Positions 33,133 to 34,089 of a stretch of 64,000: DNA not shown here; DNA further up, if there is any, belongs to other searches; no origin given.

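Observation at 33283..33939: MM3350 / pRiA4b ORF-3-like gene embedded between cas3 and cas6 of the type I-B operon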

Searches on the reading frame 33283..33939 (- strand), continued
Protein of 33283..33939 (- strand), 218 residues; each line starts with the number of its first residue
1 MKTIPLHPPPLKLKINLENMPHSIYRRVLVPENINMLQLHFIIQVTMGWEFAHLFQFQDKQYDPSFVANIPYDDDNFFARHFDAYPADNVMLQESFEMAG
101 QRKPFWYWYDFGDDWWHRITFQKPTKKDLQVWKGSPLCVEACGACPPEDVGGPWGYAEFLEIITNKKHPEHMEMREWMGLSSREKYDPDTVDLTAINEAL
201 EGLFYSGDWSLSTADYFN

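Call 32: search_solved_structures(query=A1, max_evalue=1, show_alignments=1)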
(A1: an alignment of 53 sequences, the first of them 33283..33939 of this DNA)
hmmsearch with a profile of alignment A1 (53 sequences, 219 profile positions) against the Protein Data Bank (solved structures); distinct sequences matched with E-value up to 1: 13.
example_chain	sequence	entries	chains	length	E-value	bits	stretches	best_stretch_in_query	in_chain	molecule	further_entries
2i1s_A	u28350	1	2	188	1.9e-35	125.7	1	6-186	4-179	Hypothetical protein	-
5fgk_A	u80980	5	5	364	0.22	14.4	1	84-131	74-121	Cyclin-dependent kinase 8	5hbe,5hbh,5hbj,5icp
5hnb_A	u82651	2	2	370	0.22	14.4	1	84-131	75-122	Cyclin-dependent kinase 8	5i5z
5idn_A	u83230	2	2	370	0.23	14.3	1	84-131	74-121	Cyclin-dependent kinase 8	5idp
5xqx_A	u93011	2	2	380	0.23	14.3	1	84-131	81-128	Cyclin-dependent kinase 8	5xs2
9h8c_A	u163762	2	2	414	0.25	14.2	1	84-131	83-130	Cyclin-dependent kinase 8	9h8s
4crl_A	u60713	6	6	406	0.26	14.1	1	84-131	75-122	CYCLIN-DEPENDENT KINASE 8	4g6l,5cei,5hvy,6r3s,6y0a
6t41_A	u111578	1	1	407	0.26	14.1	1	84-131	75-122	Cyclin-dependent kinase 8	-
3rgf_A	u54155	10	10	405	0.26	14.1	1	84-131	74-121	Cyclin-dependent kinase 8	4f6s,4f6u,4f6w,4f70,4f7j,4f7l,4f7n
6tpa_A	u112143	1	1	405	0.26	14.1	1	84-131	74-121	Cyclin-dependent kinase 8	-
6qtg_A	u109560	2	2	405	0.26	14.1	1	84-131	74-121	Cyclin-dependent kinase 8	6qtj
8tq2_A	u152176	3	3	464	0.33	13.8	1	84-131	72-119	Cyclin-dependent kinase 8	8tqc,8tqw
1yif_A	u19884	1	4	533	0.41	13.5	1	99-142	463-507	BETA-1,4-XYLOSIDASE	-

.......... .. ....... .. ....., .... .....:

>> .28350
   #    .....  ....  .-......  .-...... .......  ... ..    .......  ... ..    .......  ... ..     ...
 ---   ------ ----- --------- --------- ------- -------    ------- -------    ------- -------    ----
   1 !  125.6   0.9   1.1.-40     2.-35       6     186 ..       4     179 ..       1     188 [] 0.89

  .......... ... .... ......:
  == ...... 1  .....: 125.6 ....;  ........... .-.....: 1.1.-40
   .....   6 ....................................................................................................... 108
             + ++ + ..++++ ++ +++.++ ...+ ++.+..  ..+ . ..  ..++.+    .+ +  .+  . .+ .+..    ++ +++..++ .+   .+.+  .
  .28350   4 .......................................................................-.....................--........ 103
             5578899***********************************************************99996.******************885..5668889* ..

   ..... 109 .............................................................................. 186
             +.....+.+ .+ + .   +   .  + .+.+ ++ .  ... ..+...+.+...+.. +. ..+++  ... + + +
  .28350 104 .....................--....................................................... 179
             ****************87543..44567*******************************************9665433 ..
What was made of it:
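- Tried and rejected: A profile search of PDB sequences gave only 2I1S (call 32).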

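Call 36: find_encoding_contigs(protein=P0002, flank=10000, max_places=2)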
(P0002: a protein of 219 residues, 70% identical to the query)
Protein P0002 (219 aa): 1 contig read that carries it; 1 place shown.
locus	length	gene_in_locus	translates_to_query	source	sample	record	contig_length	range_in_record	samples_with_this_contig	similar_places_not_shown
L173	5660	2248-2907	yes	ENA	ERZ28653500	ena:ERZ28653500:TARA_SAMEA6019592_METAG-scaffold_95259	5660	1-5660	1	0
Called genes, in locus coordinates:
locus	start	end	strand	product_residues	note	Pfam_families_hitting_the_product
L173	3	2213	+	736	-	?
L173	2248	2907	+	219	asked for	PF07929:PRiA4_ORF3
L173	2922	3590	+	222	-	PF17955:Cas6b_N, PF17262:Cas6b_C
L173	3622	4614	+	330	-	PF01867:Cas_Cas1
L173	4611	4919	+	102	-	-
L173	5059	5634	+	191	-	PF01930:Cas_Cas4, PF12705:PDDEXK_1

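Call 38: predict_structure(alignment_id=A1)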
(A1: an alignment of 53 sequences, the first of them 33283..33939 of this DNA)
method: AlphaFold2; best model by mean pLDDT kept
length: 218 residues; sequences in the alignment: 53
mean_pLDDT: 93.6   pTM: 0.90
mean pLDDT of the five models: 93.6, 93.5, 93.1, 92.2, 92.1
residues with pLDDT >= 90: 188; 70-90: 22; 50-70: 8; < 50: 0
segments of 3 or more residues with pLDDT < 50: none
pLDDT, mean of each block of 10 residues (from residue 1): 85 98 98 98 94 93 95 64 93 98 97 93 98 98 92 95 97 95 93 98 97 93
secondary structure, 60 per line:
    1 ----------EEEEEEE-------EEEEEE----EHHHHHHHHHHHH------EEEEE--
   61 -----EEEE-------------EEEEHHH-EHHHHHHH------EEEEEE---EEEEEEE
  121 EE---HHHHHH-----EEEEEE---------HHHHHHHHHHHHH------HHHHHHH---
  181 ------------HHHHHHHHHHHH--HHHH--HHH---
elements in order: E11-17 E25-30 H36-47 E54-58 E66-69 E83-86 H92-98 E105-110 E114-122 H126-131 E137-142 H152-164 H171-177 H193-204 H207-210
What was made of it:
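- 33283..33939 (-): PF07929 (PRiA4_ORF3 / MM3350-like) gene, 218 aa: the finding. AF2 model pLDDT 93.6 (call 38).
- On Pfam PF07929 (PRiA4_ORF3 / MM3350-like): AF2 model with pLDDT 93.6 and pTM 0.90 (call 38).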

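Call 43: fold_search(model_id=the predicted structure, library=pdb)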
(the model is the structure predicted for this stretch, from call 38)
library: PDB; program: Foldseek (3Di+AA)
matches with E <= 10: 117; with E <= 0.001: 2
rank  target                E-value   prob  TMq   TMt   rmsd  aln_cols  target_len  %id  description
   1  2i1s_A                1.1e-13  1.00  0.67  0.81   3.7       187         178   30  Crystal Structure of Protein of Unknown Function MM3350 from Methanosarcina mazei Go1 (released 2006-09-12)
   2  2i1s_B                1.3e-13  1.00  0.67  0.80   3.8       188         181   30  Crystal Structure of Protein of Unknown Function MM3350 from Methanosarcina mazei Go1 (released 2006-09-12)
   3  8ag4_D                7.6e-01  0.06  0.17  0.20  14.2       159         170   14  Vaccinia C16 protein bound to Ku70/Ku80 (released 2022-11-09)
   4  1s9c_K                1.3e+00  0.02  0.11  0.10  17.8       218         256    9  Crystal structure analysis of the 2-enoyl-CoA hydratase 2 domain of human peroxisomal multifunctional enzyme type 2 (released 2005-02-15)
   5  7c3m_C                1.4e+00  0.02  0.13  0.06  24.8       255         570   10  Structure of FERM protein (released 2020-06-03)
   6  6ryt_B                1.6e+00  0.03  0.15  0.20  15.4       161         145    8  Engineered beta-lactoglobulin: variant M107L (released 2019-06-26)
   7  9v6e_D                1.7e+00  0.02  0.12  0.09  12.5       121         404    9  Cryo-EM structure of human full length KICSTOR complex (state 1) (released 2025-11-12)
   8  1ifq_B                1.7e+00  0.02  0.11  0.14  15.6       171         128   12  Sec22b N-terminal domain (released 2001-05-02)
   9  4pyz_B                2.0e+00  0.10  0.20  0.17  11.1       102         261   11  Crystal structure of the first two Ubl domains of Deubiquitylase USP7 (released 2014-04-16)
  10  6ezn_H                2.3e+00  0.03  0.18  0.15  33.6       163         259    9  Cryo-EM structure of the yeast oligosaccharyltransferase (OST) complex (released 2018-01-17)
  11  5x0z_E                2.3e+00  0.01  0.10  0.11  16.3       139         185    9  Crystal structure of FliM-SpeE complex from H. pylori (released 2017-09-13)
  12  7urx_C                2.5e+00  0.03  0.17  0.17  11.1       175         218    7  SJ25C1 Fab in complex with soluble CD19 (released 2023-02-15)
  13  5x0z_F                2.5e+00  0.02  0.11  0.13  15.5       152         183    9  Crystal structure of FliM-SpeE complex from H. pylori (released 2017-09-13)
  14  4pyz_A                2.7e+00  0.07  0.22  0.19  13.0       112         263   13  Crystal structure of the first two Ubl domains of Deubiquitylase USP7 (released 2014-04-16)
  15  9ns6_E                2.7e+00  0.03  0.17  0.14  17.6       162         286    9  KslB apoenzyme (released 2025-04-23)
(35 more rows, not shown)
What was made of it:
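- On Pfam PF07929 (PRiA4_ORF3 / MM3350-like): Foldseek top hit 2I1S at E 1e-13, with nothing else significant (call 43).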

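Call 48: fold_search(model_id=the predicted structure, library=viral)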
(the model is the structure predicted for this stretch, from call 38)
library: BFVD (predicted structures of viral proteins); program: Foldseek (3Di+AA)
matches with E <= 10: 169; with E <= 0.001: 0
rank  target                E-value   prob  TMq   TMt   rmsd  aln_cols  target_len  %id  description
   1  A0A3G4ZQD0            2.8e-02  1.00  0.37  0.25   3.6       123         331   16  Uncharacterized protein [Barrevirus sp.]
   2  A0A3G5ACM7            4.7e-02  0.93  0.33  0.29   5.3       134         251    7  Uncharacterized protein [Hyperionvirus sp.]
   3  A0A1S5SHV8            2.4e-01  0.18  0.24  0.06  16.2       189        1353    7  Envelopment polyprotein [Joa virus]
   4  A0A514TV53            4.7e-01  0.02  0.11  0.06  18.0       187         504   11  Putative CytH-like phosphatase [Aeromonas phage D3]
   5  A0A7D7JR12            6.3e-01  0.15  0.24  0.20   8.2       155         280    6  (no name in the UniProt tables at hand)
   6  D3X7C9                7.9e-01  0.02  0.13  0.09  23.5       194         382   12  E3 ORFA [bat adenovirus 3]
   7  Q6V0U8                8.4e-01  0.05  0.13  0.10  13.8       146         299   12  Capsid protein (Fragment) [Rubella virus]
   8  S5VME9                9.4e-01  0.02  0.13  0.16  17.0       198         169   12  Uncharacterized protein [Pseudomonas phage PaBG]
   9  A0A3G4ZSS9            1.1e+00  0.02  0.12  0.09  16.9       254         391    8  Uncharacterized protein [Terrestrivirus sp.]
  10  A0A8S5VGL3            1.3e+00  0.01  0.09  0.08  19.0       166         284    8  Uncharacterized protein [Myoviridae sp. ctkfK18]
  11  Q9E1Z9                1.5e+00  0.01  0.10  0.06  20.9       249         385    8  DNA polymerase processivity factor [Cercopithecine herpesvirus 9 (strain DHV)]
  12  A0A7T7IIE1            1.7e+00  0.01  0.14  0.12  18.1       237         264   10  (no name in the UniProt tables at hand)
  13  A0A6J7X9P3            1.7e+00  0.01  0.11  0.05  23.0       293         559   13  Uncharacterized protein [uncultured Caudovirales phage]
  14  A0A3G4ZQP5            1.8e+00  0.01  0.10  0.10  16.7       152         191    7  Uncharacterized protein [Terrestrivirus sp.]
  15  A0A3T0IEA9            2.0e+00  0.02  0.16  0.23  10.6       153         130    8  (no name in the UniProt tables at hand)
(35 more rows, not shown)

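Call 57: search_protein_families(library=pfam, proteins=[L030:135-653:+, L030:1812-2816:+, L030:2818-3081:+, L013:1732-5937:+, L013:6071-7003:+, L013:7023-7364:+, L100:6347-6592:+, L100:6585-6962:+, L100:10643-11032:-, L100:12863-13273:+], max_evalue=0.01)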
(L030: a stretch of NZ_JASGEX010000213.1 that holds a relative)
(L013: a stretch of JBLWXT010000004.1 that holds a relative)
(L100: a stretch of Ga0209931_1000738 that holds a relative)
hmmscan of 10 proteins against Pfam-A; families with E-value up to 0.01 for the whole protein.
L030:135-653:+ (172 aa): 1 family
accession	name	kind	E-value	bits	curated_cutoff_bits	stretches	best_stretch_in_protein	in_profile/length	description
PF00069.31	Pkinase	-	0.0007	19.5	31.7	1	89-143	102-148/263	Protein kinase domain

L030:1812-2816:+ (334 aa): 1 family
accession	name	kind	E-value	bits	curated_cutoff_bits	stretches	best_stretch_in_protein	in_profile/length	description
PF01867.21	Cas_Cas1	-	4.4e-88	295.5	22.3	1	5-289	1-283/283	CRISPR associated protein Cas1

L030:2818-3081:+ (87 aa): 1 family
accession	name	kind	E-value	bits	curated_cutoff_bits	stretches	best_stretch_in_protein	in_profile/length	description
PF09827.14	CRISPR_Cas2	-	2e-22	79.6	23.8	1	1-71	1-72/74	CRISPR associated protein Cas2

L013:1732-5937:+ (1401 aa): 3 families
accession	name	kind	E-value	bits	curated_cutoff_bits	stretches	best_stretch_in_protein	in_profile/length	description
PF18541.7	RuvC_III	-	8.6e-55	185.9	26.2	1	866-1042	1-179/179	RuvC endonuclease subdomain 3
PF13395.12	HNH_4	-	5.8e-15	55.4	22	1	768-819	2-53/54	HNH endonuclease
PF16800.11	Endopep_inhib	-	0.0095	16.3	29.9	0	420-477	64-121/150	IseA DL-endopeptidase inhibitor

L013:6071-7003:+ (310 aa): 1 family
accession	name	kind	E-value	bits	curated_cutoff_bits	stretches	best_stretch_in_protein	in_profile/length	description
PF01867.21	Cas_Cas1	-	6.1e-28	98.2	22.3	1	10-239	6-251/283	CRISPR associated protein Cas1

L013:7023-7364:+ (113 aa): 2 families
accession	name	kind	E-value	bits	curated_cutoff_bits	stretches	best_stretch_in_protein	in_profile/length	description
PF09827.14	CRISPR_Cas2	-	9.8e-20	71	23.8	1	13-92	1-74/74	CRISPR associated protein Cas2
PF20803.2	PaaX_M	-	0.00087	19.8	24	1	13-68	7-59/83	PaaX protein central Cas2-like domain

L100:6347-6592:+ (81 aa): 1 family
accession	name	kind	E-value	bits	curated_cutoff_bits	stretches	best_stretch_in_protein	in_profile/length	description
PF03551.20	PadR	-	0.0088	16.5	27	0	20-64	8-53/75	Transcriptional regulator PadR-like family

L100:6585-6962:+ (125 aa): 1 family
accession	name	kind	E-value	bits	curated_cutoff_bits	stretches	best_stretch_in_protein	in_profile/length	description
PF01850.27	PIN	-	1.1e-09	39.4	23.6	1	5-114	1-117/120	PIN domain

L100:10643-11032:- (129 aa): 0 families

L100:12863-13273:+ (136 aa): 1 family
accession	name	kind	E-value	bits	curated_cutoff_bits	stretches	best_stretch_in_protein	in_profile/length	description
PF05635.17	23S_rRNA_IVP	-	1.1e-11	45.3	33.8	1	25-121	7-102/106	23S rRNA-intervening sequence protein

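Call 60: search_protein_families(library=pfam, proteins=[L014:3380-4708:+, L117:7483-9939:+, L084:3844-5988:+, L073:8693-10543:+, L038:9950-11374:+, L039:9878-11377:+, L052:8870-10540:+, L035:12986-14518:+, L170:1144-2622:+, L069:300-1682:+], max_evalue=0.001)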
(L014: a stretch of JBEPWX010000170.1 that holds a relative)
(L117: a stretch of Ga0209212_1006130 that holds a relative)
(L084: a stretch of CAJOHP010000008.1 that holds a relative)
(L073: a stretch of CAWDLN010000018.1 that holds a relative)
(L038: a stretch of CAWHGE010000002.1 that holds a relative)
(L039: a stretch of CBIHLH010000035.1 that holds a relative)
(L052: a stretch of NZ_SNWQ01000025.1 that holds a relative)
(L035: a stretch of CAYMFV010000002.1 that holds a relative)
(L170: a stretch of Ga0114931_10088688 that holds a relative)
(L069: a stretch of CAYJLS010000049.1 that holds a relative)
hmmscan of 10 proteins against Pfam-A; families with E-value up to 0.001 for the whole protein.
L014:3380-4708:+ (443 aa): 1 family
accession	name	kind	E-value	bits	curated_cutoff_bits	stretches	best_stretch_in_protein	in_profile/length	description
PF07929.16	PRiA4_ORF3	-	1.2e-53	181.8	26.6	1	251-429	2-173/173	Plasmid pRiA4b ORF-3-like protein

L117:7483-9939:+ (819 aa): 2 families
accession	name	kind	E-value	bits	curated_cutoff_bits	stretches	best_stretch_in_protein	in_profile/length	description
PF07929.16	PRiA4_ORF3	-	1.6e-62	210.7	26.6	1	632-801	3-172/173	Plasmid pRiA4b ORF-3-like protein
PF02810.21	SEC-C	-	7.6e-08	32.5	20.4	1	101-119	1-19/19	SEC-C motif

L084:3844-5988:+ (715 aa): 1 family
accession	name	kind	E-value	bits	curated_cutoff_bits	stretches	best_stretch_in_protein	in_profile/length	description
PF07929.16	PRiA4_ORF3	-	3.9e-55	186.7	26.6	1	7-187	3-172/173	Plasmid pRiA4b ORF-3-like protein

L073:8693-10543:+ (617 aa): 1 family
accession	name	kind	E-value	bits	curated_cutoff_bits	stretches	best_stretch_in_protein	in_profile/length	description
PF07929.16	PRiA4_ORF3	-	4e-59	199.7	26.6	1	438-607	2-172/173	Plasmid pRiA4b ORF-3-like protein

L038:9950-11374:+ (475 aa): 1 family
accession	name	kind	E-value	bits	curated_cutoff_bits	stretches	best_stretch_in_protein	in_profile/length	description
PF07929.16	PRiA4_ORF3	-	1.8e-68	230.1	26.6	1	17-185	3-172/173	Plasmid pRiA4b ORF-3-like protein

L039:9878-11377:+ (500 aa): 1 family
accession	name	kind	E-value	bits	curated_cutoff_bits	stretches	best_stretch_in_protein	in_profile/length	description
PF07929.16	PRiA4_ORF3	-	1.7e-58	197.6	26.6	1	40-211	2-172/173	Plasmid pRiA4b ORF-3-like protein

L052:8870-10540:+ (557 aa): 1 family
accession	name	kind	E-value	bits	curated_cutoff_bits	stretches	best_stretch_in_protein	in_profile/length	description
PF07929.16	PRiA4_ORF3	-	1.7e-60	204.1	26.6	1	379-547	2-172/173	Plasmid pRiA4b ORF-3-like protein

L035:12986-14518:+ (511 aa): 1 family
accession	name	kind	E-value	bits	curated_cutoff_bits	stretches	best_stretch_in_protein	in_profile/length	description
PF07929.16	PRiA4_ORF3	-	1e-68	230.8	26.6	1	330-498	2-173/173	Plasmid pRiA4b ORF-3-like protein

L170:1144-2622:+ (493 aa): 2 families
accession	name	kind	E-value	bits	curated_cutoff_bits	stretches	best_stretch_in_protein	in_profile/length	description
PF07929.16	PRiA4_ORF3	-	6.4e-64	215.3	26.6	1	315-485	2-172/173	Plasmid pRiA4b ORF-3-like protein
PF19935.4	DUF6398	-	1.3e-30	106.3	27.2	1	134-238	1-106/106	Domain of unknown function (DUF6398)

L069:300-1682:+ (461 aa): 1 family
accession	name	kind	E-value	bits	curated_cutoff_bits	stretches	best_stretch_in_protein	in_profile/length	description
PF07929.16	PRiA4_ORF3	-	5.3e-68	228.6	26.6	1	10-179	2-172/173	Plasmid pRiA4b ORF-3-like protein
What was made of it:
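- Tried and rejected: Only SEC-C and DUF6398 were found (call 60), which says nothing about function.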
